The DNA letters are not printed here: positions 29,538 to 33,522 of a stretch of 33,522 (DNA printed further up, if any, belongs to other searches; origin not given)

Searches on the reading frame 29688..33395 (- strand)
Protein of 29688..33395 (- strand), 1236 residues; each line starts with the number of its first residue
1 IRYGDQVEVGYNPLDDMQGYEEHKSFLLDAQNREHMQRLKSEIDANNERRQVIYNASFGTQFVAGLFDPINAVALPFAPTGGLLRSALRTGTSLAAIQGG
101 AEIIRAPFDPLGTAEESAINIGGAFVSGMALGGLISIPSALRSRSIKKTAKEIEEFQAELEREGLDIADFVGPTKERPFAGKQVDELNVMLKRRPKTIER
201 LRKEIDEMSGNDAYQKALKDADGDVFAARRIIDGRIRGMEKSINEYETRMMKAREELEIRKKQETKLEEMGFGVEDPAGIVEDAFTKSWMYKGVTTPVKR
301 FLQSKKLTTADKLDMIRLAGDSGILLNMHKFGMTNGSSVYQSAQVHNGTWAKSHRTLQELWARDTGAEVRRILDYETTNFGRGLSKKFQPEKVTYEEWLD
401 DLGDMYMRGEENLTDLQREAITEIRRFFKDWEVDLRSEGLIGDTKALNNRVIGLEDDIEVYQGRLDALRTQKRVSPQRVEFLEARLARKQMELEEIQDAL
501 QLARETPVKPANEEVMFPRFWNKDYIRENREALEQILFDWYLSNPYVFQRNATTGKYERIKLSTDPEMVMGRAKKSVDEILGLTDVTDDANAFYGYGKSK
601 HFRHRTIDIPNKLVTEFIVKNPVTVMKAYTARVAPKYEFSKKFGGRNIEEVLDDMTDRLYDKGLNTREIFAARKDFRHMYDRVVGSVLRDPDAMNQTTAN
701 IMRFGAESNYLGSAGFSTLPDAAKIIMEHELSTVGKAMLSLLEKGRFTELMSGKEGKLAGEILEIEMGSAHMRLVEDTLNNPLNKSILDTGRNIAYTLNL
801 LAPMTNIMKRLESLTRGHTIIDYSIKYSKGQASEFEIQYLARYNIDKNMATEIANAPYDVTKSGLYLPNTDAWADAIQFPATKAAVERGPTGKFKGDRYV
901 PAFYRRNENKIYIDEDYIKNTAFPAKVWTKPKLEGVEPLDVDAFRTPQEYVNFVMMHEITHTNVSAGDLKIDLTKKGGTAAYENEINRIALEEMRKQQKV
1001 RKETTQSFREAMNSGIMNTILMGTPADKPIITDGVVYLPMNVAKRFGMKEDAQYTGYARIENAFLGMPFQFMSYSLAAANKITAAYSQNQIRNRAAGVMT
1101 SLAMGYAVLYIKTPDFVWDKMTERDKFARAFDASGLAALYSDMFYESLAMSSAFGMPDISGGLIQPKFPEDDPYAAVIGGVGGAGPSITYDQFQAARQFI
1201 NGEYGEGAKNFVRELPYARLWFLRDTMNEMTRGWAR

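Call 23: search_protein_families(library=pfam, max_evalue=0.01, proteins=[window:29688-33395:-])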
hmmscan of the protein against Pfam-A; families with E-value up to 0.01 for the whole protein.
seq(1236 aa): 1 family
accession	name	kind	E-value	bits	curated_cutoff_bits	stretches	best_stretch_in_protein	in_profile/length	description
PF06305.16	LapA_dom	-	0.0027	18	28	1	121-161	23-64/64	Lipopolysaccharide assembly protein A domain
